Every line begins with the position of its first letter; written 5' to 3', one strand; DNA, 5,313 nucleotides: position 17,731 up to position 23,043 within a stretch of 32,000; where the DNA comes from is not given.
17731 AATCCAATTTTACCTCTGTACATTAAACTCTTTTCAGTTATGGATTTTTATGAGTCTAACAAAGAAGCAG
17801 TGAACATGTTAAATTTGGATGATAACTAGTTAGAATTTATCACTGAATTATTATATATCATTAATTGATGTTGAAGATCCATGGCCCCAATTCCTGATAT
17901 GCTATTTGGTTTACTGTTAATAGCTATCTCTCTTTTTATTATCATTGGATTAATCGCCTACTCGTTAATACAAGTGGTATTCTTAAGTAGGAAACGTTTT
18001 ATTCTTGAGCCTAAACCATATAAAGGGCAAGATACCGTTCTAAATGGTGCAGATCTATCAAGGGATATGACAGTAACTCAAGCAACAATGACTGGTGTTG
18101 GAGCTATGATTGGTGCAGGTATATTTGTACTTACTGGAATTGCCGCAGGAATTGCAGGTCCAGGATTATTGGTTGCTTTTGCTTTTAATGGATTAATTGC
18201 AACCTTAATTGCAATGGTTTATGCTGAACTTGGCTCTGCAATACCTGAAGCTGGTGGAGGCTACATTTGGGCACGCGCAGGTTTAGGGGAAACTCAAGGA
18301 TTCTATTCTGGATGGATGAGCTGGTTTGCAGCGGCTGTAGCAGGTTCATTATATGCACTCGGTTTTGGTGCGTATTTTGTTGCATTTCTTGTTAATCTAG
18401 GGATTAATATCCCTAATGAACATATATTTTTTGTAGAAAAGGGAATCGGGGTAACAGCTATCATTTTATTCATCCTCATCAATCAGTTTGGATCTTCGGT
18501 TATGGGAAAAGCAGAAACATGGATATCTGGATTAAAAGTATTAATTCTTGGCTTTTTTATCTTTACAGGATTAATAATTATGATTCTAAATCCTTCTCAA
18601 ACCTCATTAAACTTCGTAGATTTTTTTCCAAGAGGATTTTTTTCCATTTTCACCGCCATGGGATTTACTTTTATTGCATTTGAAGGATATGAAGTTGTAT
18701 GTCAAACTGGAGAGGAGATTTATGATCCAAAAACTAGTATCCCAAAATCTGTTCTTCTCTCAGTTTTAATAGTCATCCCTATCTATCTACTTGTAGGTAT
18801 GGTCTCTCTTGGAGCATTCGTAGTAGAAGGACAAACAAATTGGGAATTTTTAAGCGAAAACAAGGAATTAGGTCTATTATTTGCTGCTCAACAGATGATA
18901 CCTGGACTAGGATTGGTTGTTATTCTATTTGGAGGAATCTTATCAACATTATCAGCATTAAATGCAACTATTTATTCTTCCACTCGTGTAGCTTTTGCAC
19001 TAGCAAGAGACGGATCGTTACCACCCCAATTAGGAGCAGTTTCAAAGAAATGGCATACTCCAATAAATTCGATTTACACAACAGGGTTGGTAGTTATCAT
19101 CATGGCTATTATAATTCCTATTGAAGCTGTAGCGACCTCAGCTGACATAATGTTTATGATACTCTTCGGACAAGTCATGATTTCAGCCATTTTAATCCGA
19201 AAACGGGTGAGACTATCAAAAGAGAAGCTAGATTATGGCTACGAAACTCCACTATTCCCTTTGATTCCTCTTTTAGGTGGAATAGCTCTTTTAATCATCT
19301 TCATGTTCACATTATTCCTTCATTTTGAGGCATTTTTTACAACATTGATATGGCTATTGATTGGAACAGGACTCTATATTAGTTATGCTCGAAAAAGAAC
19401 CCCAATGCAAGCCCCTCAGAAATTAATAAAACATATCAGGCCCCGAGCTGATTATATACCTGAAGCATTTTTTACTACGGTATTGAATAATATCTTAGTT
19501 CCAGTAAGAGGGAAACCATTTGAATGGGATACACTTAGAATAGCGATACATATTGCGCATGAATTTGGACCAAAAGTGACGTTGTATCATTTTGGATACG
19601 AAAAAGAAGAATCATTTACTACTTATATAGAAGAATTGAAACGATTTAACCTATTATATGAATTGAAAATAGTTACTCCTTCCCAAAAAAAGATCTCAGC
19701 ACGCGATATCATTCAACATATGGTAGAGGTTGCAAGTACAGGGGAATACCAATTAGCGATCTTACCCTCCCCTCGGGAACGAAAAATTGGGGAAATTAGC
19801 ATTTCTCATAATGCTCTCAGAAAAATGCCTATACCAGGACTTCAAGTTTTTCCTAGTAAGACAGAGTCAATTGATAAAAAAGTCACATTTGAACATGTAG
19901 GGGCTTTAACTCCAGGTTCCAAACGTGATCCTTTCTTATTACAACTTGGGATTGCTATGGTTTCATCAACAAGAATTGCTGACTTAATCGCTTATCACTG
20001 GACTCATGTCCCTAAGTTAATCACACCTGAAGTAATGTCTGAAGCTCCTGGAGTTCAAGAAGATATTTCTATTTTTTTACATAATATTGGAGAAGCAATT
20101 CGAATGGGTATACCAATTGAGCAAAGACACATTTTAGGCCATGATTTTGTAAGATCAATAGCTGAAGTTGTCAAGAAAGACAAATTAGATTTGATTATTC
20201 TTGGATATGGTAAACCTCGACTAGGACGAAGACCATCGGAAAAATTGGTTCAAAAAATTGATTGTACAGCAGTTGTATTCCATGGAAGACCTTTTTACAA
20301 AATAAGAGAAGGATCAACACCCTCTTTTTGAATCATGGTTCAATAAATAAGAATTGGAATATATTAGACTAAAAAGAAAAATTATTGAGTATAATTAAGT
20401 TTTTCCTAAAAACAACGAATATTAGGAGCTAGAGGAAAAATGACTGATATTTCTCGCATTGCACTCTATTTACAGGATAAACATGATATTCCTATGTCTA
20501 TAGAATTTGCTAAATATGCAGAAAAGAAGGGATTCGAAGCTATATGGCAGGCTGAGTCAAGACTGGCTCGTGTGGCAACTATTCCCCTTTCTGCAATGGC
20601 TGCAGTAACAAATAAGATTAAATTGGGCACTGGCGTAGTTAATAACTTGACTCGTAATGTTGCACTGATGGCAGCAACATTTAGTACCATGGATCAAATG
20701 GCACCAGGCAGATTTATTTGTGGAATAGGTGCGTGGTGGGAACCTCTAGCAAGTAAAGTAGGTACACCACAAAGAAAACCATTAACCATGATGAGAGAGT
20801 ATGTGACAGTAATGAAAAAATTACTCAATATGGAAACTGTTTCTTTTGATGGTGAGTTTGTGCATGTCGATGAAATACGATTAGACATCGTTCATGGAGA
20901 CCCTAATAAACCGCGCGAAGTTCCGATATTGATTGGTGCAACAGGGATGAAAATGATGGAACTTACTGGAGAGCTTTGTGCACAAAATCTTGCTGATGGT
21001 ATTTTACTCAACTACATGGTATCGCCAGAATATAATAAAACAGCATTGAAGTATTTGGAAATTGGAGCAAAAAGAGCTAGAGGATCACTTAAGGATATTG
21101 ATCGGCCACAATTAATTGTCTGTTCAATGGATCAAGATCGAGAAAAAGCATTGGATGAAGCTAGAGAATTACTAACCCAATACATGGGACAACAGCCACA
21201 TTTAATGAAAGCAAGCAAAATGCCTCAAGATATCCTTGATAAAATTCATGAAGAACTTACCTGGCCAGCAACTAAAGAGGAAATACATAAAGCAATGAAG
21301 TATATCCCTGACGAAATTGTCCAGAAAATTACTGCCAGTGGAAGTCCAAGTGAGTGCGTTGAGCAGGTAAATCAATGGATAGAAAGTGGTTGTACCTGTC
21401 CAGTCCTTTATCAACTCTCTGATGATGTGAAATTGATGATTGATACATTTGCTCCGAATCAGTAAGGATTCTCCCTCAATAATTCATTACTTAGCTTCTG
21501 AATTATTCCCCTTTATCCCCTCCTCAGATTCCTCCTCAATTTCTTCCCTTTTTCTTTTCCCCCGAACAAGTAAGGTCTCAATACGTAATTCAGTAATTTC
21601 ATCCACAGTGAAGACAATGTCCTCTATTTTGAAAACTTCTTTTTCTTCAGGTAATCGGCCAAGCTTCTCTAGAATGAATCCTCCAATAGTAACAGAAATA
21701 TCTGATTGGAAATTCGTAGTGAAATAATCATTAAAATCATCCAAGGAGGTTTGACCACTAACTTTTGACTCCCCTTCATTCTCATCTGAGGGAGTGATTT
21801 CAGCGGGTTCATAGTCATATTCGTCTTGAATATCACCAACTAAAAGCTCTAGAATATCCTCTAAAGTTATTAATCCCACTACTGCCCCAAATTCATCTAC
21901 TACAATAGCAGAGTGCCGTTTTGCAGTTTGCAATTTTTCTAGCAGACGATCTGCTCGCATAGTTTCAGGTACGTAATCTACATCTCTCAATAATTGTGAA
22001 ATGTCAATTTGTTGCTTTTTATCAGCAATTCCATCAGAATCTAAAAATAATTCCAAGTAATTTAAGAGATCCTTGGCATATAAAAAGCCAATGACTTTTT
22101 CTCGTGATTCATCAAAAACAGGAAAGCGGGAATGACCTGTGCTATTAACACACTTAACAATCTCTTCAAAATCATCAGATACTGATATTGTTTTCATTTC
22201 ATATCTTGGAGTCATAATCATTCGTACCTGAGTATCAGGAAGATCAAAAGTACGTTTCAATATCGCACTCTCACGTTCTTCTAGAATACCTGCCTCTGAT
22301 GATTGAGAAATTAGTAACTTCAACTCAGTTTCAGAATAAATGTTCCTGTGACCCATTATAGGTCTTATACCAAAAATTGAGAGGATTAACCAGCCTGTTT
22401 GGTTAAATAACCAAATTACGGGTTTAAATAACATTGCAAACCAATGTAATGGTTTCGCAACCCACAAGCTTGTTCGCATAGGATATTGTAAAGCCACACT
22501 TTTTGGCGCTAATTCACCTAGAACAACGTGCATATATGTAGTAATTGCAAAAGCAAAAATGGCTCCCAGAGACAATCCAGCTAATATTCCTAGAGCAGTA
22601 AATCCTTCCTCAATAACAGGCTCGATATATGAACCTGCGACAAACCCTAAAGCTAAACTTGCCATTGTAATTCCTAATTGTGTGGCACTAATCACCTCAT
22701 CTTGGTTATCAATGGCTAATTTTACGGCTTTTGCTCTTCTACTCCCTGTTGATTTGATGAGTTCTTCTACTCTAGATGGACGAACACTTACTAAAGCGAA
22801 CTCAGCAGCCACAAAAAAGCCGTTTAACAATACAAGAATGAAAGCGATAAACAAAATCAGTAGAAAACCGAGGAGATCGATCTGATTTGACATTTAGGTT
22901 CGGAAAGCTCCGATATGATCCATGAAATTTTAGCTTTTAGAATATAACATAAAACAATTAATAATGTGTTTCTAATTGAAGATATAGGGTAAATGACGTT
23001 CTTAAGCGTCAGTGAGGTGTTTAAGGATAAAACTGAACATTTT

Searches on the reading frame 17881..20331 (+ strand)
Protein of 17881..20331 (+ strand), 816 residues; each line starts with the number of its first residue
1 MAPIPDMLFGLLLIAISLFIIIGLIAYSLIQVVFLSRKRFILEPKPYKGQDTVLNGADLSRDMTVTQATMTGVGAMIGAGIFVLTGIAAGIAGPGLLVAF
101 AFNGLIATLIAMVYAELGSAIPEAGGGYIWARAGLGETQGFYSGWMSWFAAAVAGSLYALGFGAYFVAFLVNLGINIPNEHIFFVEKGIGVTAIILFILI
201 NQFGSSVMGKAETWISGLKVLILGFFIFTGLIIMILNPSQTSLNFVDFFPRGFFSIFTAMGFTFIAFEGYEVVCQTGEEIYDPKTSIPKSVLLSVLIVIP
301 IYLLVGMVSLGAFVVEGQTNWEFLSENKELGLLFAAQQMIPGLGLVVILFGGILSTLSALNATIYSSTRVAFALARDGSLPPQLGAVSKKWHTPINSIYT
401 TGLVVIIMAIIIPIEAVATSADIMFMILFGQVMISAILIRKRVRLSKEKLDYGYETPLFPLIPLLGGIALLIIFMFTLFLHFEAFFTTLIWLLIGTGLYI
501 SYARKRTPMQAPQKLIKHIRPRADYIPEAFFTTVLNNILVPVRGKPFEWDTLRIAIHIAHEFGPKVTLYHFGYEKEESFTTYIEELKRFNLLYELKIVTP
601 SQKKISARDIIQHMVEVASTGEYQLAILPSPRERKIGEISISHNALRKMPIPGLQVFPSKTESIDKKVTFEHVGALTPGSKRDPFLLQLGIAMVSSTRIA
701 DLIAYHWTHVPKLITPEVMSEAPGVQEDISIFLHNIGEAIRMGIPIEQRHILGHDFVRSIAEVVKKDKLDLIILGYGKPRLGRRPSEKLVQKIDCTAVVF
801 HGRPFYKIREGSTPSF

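Call 12: search_protein_families(library=pfam, proteins=[window:17881-20331:+], max_evalue=0.00001)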
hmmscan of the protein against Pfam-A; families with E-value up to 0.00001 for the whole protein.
window:17881-20331:+ (816 aa): 3 families
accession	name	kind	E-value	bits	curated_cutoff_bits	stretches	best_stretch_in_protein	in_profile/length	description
PF00324.27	AA_permease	-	2e-49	169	24.6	1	68-500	2-455/470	Amino acid permease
PF13520.12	AA_permease_2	-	5.1e-48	164.5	27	1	66-480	4-406/427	Amino acid permease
PF00582.32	Usp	-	5.5e-06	27.4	24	0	737-800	72-140/141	Universal stress protein family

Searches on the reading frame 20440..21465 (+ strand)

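Call 12: search_protein_families(library=pfam, proteins=[window:20440-21465:+], max_evalue=0.00001)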
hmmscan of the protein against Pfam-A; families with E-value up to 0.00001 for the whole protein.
window:20440-21465:+ (341 aa): 1 family
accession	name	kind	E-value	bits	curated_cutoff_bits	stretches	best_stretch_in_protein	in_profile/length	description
PF00296.26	Bac_luciferase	-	6.9e-62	210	27.9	1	20-319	25-313/314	Luciferase-like monooxygenase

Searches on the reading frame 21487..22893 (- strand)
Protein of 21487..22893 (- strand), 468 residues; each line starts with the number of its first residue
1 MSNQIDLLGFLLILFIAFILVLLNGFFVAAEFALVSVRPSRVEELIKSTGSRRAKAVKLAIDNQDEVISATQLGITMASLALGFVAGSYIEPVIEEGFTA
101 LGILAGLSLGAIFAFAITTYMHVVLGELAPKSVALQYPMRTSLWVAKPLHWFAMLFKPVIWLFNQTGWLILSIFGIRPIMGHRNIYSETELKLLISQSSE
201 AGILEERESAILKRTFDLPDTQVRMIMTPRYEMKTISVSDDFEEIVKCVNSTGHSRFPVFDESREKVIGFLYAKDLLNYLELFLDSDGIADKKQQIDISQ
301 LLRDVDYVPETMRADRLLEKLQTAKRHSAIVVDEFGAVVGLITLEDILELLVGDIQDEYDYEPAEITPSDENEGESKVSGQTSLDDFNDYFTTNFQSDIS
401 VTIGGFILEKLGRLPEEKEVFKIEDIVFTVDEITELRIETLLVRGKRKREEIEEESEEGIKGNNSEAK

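Call 12: search_protein_families(library=pfam, proteins=[window:21487-22893:-], max_evalue=0.00001)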
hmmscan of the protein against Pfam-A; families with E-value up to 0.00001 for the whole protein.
window:21487-22893:- (468 aa): 3 families
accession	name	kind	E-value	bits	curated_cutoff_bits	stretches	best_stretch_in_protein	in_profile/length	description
PF01595.25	CNNM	-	2.2e-49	168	28.4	1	15-208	1-181/181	Cyclin M transmembrane N-terminal domain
PF00571.33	CBS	-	9.6e-17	61.5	24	2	303-352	7-56/57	CBS domain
PF03471.22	CorC_HlyC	-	1e-16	61.1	27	1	372-444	4-78/81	Transporter associated domain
